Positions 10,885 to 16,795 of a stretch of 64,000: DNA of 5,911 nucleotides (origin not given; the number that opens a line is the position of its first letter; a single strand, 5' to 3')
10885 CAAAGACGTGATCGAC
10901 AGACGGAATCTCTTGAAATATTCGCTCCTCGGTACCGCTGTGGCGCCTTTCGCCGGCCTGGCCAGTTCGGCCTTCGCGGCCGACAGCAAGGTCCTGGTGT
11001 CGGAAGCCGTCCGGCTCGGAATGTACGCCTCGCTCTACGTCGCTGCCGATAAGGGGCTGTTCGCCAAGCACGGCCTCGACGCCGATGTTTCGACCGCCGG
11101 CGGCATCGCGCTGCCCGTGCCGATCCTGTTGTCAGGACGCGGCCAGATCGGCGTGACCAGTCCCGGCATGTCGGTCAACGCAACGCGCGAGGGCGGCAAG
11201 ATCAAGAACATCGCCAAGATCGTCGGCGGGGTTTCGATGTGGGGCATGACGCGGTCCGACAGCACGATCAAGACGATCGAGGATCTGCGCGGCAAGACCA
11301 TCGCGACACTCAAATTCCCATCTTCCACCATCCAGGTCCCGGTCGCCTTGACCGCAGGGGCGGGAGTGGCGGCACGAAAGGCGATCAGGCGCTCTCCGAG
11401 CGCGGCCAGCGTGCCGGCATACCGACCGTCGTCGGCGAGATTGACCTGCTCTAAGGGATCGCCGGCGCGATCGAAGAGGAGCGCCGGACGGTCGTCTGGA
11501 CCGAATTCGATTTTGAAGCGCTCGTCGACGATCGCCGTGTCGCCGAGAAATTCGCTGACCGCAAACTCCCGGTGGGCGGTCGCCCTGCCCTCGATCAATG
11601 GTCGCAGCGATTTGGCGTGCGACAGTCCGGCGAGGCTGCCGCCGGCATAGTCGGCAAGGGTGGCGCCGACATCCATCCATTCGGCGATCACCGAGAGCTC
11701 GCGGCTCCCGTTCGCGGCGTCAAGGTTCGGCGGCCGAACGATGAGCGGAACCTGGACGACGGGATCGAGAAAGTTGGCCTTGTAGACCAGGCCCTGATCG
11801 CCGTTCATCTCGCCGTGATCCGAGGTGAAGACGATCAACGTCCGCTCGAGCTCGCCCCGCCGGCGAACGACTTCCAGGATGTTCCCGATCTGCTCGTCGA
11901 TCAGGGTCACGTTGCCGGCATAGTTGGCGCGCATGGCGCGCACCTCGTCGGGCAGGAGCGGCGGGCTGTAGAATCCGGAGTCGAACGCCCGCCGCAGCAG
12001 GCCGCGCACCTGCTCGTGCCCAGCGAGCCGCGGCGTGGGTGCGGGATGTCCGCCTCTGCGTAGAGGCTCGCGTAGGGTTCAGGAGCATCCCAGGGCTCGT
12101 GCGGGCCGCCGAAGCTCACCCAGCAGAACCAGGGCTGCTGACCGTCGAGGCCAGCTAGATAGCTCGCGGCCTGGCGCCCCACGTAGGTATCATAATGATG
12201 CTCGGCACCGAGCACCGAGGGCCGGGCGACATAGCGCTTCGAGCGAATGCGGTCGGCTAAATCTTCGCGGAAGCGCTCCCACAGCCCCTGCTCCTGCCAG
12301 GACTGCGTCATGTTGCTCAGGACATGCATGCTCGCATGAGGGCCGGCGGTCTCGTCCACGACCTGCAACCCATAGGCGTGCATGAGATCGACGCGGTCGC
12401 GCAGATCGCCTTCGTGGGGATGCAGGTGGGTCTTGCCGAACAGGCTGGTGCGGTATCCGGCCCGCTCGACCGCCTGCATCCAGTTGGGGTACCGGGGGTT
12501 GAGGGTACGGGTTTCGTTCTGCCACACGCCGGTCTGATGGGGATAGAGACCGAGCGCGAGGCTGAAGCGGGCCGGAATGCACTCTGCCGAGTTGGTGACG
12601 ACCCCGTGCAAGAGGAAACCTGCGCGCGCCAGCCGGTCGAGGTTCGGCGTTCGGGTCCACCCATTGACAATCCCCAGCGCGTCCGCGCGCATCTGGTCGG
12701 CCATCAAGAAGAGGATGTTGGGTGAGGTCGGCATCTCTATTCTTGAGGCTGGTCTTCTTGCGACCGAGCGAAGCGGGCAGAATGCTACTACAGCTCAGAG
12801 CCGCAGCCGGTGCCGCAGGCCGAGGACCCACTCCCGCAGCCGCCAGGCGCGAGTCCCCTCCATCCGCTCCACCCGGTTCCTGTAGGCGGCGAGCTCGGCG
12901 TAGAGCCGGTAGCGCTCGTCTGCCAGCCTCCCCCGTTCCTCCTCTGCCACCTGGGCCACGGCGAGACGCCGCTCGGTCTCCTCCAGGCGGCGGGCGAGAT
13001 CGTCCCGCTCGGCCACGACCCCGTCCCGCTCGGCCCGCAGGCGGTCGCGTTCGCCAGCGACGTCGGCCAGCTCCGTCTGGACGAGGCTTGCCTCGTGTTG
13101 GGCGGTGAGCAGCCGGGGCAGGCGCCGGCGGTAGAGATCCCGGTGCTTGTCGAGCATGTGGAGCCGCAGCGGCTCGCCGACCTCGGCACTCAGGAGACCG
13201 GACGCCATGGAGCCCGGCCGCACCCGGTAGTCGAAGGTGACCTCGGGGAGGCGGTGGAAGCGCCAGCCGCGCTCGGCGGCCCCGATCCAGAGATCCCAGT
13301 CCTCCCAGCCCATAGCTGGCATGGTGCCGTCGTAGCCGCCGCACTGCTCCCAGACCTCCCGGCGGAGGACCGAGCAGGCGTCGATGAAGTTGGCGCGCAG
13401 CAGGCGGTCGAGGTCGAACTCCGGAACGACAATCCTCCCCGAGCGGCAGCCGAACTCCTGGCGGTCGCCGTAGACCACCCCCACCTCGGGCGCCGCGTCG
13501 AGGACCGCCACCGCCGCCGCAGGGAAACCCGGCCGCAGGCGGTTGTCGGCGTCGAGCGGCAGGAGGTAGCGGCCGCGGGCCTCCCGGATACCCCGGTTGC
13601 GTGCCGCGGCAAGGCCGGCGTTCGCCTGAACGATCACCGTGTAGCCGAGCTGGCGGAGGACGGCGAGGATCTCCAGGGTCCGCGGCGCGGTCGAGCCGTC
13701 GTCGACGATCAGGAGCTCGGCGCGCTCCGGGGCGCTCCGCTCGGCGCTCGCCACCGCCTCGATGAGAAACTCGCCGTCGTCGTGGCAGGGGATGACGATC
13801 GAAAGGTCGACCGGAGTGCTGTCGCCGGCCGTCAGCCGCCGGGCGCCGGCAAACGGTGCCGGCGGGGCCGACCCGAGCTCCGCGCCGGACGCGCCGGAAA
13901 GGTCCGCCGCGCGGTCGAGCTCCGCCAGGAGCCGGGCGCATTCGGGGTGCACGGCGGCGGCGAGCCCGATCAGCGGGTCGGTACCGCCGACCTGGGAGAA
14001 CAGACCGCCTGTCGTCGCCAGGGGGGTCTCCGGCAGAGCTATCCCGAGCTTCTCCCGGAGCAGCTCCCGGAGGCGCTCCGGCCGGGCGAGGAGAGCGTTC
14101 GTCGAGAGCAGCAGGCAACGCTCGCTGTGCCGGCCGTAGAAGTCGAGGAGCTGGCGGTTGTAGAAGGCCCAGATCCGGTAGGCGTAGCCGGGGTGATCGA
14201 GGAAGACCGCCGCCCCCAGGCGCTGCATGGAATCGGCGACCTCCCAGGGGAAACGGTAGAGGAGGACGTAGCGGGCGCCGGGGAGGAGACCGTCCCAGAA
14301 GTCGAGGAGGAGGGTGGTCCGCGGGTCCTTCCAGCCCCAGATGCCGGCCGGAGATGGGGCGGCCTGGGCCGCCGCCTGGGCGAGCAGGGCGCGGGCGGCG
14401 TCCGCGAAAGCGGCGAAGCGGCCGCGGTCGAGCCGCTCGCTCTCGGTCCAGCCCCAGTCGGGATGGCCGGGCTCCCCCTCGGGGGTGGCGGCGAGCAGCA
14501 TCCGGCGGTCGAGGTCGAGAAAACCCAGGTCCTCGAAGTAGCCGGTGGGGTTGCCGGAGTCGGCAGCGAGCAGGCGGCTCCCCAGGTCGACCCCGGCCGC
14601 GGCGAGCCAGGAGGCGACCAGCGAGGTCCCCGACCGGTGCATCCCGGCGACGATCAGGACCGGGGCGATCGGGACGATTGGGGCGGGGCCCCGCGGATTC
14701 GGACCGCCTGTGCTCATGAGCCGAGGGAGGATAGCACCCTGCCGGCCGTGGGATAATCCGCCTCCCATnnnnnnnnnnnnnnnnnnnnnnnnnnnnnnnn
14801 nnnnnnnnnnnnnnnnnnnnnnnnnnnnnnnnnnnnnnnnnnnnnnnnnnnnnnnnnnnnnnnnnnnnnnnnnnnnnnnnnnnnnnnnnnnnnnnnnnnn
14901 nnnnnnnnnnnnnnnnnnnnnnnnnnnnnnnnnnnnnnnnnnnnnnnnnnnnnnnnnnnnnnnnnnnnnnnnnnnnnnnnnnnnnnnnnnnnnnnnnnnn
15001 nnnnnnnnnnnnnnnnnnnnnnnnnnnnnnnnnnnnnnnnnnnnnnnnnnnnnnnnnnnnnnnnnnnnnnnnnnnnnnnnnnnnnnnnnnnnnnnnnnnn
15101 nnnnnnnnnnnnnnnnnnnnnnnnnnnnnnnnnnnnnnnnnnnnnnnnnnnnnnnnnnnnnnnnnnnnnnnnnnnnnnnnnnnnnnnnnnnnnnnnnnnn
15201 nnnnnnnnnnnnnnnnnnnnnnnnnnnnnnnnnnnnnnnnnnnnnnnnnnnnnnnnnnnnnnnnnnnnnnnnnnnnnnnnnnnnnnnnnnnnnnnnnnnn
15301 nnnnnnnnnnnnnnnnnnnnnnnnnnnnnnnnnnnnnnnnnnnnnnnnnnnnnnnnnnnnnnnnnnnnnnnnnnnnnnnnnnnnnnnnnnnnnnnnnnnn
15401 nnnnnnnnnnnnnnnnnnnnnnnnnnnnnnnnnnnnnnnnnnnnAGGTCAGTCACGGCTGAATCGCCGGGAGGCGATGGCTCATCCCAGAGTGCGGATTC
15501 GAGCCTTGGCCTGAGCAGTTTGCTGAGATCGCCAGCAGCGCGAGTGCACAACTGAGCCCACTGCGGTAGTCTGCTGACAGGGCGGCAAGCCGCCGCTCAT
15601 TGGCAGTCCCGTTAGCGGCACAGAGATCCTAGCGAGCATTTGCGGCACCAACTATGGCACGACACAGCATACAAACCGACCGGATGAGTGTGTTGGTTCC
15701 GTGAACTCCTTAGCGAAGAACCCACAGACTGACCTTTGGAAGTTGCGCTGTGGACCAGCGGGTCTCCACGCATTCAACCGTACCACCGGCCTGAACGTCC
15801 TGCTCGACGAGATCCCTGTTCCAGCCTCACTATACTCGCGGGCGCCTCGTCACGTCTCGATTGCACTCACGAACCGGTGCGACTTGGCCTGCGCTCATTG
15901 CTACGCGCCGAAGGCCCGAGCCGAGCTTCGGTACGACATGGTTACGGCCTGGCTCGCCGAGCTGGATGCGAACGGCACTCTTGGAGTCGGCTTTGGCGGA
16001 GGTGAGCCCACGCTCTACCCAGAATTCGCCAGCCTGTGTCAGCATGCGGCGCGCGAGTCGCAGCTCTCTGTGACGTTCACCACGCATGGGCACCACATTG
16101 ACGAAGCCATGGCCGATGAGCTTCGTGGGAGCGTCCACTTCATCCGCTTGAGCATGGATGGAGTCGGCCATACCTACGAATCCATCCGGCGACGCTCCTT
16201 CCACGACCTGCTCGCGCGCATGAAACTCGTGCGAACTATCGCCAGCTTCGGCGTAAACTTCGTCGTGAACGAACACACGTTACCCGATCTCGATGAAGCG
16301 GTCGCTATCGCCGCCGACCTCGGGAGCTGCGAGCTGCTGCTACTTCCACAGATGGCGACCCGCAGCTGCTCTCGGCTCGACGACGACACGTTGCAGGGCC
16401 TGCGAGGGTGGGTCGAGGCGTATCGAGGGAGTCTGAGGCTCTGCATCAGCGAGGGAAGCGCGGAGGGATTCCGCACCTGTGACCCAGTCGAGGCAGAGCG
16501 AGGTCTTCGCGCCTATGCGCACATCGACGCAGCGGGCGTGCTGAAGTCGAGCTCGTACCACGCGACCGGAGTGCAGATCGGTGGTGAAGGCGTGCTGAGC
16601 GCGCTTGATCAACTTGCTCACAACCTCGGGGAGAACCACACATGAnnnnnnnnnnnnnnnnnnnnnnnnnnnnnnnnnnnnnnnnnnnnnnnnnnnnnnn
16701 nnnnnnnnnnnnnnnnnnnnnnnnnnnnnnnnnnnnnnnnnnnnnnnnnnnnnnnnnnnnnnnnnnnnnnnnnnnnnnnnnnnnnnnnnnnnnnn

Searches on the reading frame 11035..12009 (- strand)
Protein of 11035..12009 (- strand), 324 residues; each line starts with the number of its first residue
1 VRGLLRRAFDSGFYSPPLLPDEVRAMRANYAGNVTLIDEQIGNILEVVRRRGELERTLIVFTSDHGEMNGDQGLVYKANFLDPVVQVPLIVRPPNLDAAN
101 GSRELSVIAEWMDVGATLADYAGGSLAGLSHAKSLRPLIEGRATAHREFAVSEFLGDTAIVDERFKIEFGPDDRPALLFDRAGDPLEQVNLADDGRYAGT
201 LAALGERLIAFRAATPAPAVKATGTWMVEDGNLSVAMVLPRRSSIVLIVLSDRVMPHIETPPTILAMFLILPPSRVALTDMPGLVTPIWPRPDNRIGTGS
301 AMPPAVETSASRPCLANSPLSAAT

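Call 107: search_protein_families(library=pfam, proteins=[window:11035-12009:-], max_evalue=0.001)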
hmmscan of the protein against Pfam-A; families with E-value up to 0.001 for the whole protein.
window:11035-12009:- (324 aa): 2 families
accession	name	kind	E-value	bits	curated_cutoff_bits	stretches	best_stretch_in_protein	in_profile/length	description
PF00884.28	Sulfatase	-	1.3e-12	48.1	25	1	23-123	199-300/301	Sulfatase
PF16347.10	SGSH_C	-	4.2e-06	27.4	29.3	1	70-212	1-152/154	N-sulphoglucosamine sulphohydrolase, C-terminal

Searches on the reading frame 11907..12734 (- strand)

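Call 107: search_protein_families(library=pfam, proteins=[window:11907-12734:-], max_evalue=0.001)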
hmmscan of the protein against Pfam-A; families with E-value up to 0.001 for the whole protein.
window:11907-12734:- (275 aa): 2 families
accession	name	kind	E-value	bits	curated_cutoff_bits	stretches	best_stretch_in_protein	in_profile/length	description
PF00884.28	Sulfatase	-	8.9e-25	88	25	1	5-229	1-192/301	Sulfatase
PF01663.27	Phosphodiest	-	0.00011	22.4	23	1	8-87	2-79/342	Type I phosphodiesterase / nucleotide pyrophosphatase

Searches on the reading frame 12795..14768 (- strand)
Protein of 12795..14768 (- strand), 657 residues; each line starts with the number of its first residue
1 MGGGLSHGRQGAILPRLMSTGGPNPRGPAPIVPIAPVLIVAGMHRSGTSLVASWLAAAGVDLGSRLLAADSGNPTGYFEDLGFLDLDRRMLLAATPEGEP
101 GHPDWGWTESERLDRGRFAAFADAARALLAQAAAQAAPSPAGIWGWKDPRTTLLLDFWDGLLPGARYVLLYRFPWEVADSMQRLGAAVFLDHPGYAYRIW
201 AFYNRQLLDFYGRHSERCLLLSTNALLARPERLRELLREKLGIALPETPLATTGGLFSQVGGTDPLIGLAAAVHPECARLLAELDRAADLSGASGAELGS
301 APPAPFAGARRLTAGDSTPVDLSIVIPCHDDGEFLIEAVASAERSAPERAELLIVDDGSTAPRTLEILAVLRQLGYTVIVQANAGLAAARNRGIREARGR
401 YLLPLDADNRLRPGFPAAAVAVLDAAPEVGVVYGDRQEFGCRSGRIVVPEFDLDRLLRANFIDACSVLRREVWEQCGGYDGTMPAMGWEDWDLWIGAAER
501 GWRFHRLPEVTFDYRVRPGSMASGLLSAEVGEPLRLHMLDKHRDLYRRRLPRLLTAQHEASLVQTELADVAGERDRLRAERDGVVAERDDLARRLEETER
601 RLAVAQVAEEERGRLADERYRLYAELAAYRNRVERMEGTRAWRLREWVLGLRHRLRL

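Call 10: search_protein_families(library=pfam, proteins=[window:12795-14768:-], max_evalue=0.01)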
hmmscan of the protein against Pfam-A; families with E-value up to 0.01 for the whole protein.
window:12795-14768:- (657 aa): 5 families
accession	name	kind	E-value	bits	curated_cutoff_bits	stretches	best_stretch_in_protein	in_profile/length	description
PF00535.33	Glycos_transf_2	-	2.6e-21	76.7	23.3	1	323-434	1-114/168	Glycosyl transferase family 2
PF10111.15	Glyco_tranf_2_2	-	1.5e-10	41.5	27.3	1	323-409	1-92/276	Glycosyltransferase like family 2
PF13641.12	Glyco_tranf_2_3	-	7.7e-10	39.6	27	1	322-511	3-208/230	Glycosyltransferase like family 2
PF13469.12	Sulfotransfer_3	-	1.8e-07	32.1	27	1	36-245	1-214/216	Sulfotransferase family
PF13632.12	Glyco_trans_2_3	-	0.00048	20.4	27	1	403-518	3-126/198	Glycosyl transferase family group 2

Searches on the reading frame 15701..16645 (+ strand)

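Call 10: search_protein_families(library=pfam, proteins=[window:15701-16645:+], max_evalue=0.01)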
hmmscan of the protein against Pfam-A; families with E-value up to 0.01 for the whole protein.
window:15701-16645:+ (314 aa): 2 families
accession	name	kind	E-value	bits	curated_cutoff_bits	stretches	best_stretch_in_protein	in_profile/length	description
PF04055.27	Radical_SAM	-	6.5e-16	59.4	29.5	1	56-193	3-150/166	Radical SAM superfamily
PF13353.11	Fer4_12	-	0.0013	19.5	22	1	58-154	13-115/137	4Fe-4S single cluster domain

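Call 11: search_protein_families(library=padloc, proteins=[window:15701-16645:+], max_evalue=0.01)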
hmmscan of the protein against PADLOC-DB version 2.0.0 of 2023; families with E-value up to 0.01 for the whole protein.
window:15701-16645:+ (314 aa): 2 families
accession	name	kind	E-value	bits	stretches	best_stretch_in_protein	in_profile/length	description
PDLC02903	pVip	-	9e-18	62.7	1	52-193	2-149/257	Viperins not associated with kinases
PDLC02904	pVip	-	9.8e-13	46.2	1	55-186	8-142/262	Viperins associated with kinases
